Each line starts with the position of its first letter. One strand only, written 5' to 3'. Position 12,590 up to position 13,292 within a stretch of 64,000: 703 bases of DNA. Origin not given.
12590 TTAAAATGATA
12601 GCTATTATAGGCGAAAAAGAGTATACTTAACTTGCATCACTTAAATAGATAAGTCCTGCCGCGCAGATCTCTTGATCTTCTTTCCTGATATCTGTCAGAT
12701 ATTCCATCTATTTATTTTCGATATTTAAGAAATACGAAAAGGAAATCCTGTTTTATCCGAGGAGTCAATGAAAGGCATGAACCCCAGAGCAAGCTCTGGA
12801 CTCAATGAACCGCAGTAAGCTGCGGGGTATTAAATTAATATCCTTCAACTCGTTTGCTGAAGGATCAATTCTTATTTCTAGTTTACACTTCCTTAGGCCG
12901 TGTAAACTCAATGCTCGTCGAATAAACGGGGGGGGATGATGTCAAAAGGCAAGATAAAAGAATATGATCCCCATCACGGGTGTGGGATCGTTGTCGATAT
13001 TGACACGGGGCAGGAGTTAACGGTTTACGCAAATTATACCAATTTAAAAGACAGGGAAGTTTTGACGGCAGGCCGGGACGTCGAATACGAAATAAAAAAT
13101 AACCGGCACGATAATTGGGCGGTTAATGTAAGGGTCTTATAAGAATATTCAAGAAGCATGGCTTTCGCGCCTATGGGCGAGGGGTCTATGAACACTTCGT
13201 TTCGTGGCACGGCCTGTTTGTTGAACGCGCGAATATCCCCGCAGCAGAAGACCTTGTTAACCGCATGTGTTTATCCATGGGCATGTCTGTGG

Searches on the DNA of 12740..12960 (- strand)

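Call 37: search_rna_families(source=window, start=12740, end=12960, threshold=evalue, max_evalue=10)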
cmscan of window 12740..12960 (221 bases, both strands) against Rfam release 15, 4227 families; matches with E-value up to 10: 5.
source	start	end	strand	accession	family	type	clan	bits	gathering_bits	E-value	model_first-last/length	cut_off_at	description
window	12834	12960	-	RF02452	ncr1575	Gene; sRNA;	-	16.8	60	3.7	93-212/212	5'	Bacillus sRNA ncr1575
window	12761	12785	-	RF00731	mir-155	Gene; miRNA;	-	13.9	56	5.3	22-46/65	no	mir-155 microRNA precursor family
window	12838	12867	-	RF00904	mir-392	Gene; miRNA;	-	13.3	62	10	1-75/75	no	mir-392 microRNA precursor family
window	12740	12790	+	RF01129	sR44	Gene; snRNA; snoRNA; CD-box;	-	12.6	45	0.68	8-55/55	5'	Small nucleolar RNA sR44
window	12741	12806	+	RF02209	WT1-AS_7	Gene; lncRNA;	-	7.4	50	3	234-294/294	no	WT1 antisense RNA conserved region 7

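Call 51: build_rna_model(alignment_id=A3, structure=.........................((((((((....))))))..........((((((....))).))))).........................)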
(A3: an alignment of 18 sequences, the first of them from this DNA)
Model R2 built from alignment A3 (18 sequences, 97 columns); structure: as given.
model positions 92; base pairs 14; branch points 1; effective number of sequences 3.34; information 0.62 bits per position. Calibrated on 0.2 Mb of random sequence (short: E-values are rough).
structure used (alignment columns):
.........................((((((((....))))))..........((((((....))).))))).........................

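Call 53: search_with_rna_model(model_id=R2, sources=[window, L049, L050, L051, L052, L002, L006, L017, L029, L033], max_evalue=1)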
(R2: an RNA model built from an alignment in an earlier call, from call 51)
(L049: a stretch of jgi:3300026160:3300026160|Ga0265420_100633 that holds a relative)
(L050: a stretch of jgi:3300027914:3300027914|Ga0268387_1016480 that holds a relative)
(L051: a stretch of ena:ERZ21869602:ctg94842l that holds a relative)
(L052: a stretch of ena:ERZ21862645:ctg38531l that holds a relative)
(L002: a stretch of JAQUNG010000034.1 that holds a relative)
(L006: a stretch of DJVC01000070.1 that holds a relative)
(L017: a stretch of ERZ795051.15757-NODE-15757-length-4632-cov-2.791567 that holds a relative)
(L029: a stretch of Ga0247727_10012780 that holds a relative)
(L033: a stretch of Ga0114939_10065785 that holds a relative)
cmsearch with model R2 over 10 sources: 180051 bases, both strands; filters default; matches with E-value up to 1: 6.
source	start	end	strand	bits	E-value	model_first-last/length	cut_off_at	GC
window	12758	12849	-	102.4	7.8e-22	1-92/92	no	0.47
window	54509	54600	+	81.5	1e-16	1-92/92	no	0.43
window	4697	4785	+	81.3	1.2e-16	1-92/92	no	0.46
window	47590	47681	+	67.2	3.3e-13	1-92/92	no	0.45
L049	9864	9930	+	42.7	3.2e-07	1-92/92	no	0.52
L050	9864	9930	+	42.7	3.2e-07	1-92/92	no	0.52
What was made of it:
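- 12758..12849 (-): Copy 3, module B. This is the best-preserved B in the window: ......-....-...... and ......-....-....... R2 hit of 102.4 bits (call 53).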

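Call 69: search_dna_similar(query=window:12758-12930:-, collection=plasmids, mode=distant, max_evalue=0.001, max_rows=10)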
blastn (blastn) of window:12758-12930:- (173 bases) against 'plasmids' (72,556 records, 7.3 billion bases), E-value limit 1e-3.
No match.

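Call 70: search_dna_similar(query=window:12758-12930:-, collection=phages, mode=distant, max_evalue=0.001, max_rows=10)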
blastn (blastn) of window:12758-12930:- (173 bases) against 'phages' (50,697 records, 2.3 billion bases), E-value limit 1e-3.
No match.
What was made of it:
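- On BOX elements sensu stricto: The different phylum and the absence of blastn hits in plasmids and phages (calls 69, 70) make homology very unlikely.
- Tried and rejected: Plasmid or phage origin. blastn found no hits (calls 69, 70).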

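Call 75: search_with_rna_model(model_id=R2, sources=[L054, L055, L056, L057], max_evalue=1)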
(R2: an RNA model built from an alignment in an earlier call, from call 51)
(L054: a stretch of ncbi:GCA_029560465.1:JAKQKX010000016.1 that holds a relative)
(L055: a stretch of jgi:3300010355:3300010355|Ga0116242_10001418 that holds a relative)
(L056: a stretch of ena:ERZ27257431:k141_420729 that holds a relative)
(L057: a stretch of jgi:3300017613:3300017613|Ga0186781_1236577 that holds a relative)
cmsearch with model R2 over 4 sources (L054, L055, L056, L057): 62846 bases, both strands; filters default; matches with E-value up to 1: 3.
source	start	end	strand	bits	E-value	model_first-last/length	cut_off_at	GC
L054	9957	9993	+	15.4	0.53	1-92/92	no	0.49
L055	1497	1533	+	15.4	0.53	1-92/92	no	0.49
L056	4110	4146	+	15.4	0.53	1-92/92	no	0.49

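Call 80: search_with_rna_model(model_id=R2, sources=[L001, L003, L004, L005, L007, L008, L010, L011, L012, L013, L014, L015, L016, L017, L023, L027, L028, L029, L032, L033, L035, L037, L038, L041, L044, L045], max_evalue=0.01)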
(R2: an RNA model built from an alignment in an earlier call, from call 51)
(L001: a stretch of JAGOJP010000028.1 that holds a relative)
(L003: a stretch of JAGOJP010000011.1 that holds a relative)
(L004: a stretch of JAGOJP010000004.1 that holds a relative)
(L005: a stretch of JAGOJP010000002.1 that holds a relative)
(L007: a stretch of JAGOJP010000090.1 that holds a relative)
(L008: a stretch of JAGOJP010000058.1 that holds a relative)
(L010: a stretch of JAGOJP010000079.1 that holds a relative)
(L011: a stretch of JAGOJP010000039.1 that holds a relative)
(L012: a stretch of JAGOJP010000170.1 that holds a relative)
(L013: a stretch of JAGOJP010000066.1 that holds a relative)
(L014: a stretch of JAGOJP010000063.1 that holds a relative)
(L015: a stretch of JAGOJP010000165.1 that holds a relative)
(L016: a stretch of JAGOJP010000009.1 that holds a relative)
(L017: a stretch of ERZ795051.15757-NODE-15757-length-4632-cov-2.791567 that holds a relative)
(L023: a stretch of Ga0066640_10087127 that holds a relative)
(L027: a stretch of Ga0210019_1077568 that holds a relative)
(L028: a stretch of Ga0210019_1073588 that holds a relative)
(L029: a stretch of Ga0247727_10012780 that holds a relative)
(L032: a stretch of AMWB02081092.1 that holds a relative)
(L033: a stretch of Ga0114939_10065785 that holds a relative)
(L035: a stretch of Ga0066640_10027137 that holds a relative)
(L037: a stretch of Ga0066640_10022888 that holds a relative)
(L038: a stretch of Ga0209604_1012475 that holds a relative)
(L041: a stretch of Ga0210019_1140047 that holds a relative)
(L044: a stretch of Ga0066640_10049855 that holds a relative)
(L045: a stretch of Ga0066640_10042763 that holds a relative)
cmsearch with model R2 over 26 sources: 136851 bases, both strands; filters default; matches with E-value up to 0.01: 18.
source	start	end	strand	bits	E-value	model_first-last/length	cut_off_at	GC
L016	7303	7394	+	106.7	5.4e-23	1-92/92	no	0.45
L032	1132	1223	-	100.7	1.5e-21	1-92/92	no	0.43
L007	6918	7009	+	98.2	6.5e-21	1-92/92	no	0.46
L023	1612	1703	-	97.5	9.4e-21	1-92/92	no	0.53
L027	410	501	-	97.5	9.4e-21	1-92/92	no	0.53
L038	1238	1329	+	94.7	4.5e-20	1-92/92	no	0.4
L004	2298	2389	-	94.3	5.7e-20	1-92/92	no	0.43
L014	984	1075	-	93.8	7.7e-20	1-92/92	no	0.52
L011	5013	5104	+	91.8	2.4e-19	1-92/92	no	0.52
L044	58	149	-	83.1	3.1e-17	1-92/92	no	0.59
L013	3881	3969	-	81.6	7.5e-17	1-92/92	no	0.53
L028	1595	1684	+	76.8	1.1e-15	1-92/92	no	0.57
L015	2559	2650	-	74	5.4e-15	1-92/92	no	0.52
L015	575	666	+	73.2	8.5e-15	1-92/92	no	0.42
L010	4682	4771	-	62.7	3.1e-12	1-92/92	no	0.53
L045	1557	1657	+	60.2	1.2e-11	1-92/92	no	0.57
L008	3866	3943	-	48.1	1.2e-08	1-92/92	no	0.51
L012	882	1010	-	24.6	0.0064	1-92/92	no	0.47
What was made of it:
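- On BOX-like modular (mosaic) repeat, as a kind and not the Streptococcus family itself: Module B is optional (calls 53, 80).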

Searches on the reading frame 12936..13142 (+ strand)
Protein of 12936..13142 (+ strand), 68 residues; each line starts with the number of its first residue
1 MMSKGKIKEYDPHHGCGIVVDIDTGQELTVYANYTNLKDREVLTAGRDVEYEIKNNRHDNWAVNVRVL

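Call 14: search_protein_families(library=pfam, proteins=[window:12936-13142:+])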
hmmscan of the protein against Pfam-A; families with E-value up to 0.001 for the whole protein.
window:12936-13142:+ (68 aa): 1 family
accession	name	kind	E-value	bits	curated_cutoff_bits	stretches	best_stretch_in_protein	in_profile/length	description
PF00313.28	CSD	-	1.2e-05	25.6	27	1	4-67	2-65/66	'Cold-shock' DNA-binding domain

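Call 40: find_encoding_contigs(protein=window:12936-13142:+, flank=3000, max_places=8)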
Protein window:12936-13142:+ (68 aa): no gene with exactly this product is on record in the collection.

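Call 41: find_encoding_contigs(protein=window:12939-13142:+, flank=3000, max_places=8)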
Protein window:12939-13142:+ (67 aa): 2 contigs read that carry it; 1 place shown.
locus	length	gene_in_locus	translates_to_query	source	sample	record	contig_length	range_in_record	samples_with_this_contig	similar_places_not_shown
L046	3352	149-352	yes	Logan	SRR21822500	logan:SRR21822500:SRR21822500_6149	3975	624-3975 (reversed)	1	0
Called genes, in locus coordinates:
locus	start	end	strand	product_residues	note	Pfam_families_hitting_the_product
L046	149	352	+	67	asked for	PF00313:CSD (weak)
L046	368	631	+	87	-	-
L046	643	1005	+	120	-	PF00076:RRM_1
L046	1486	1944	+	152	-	-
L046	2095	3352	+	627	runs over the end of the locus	?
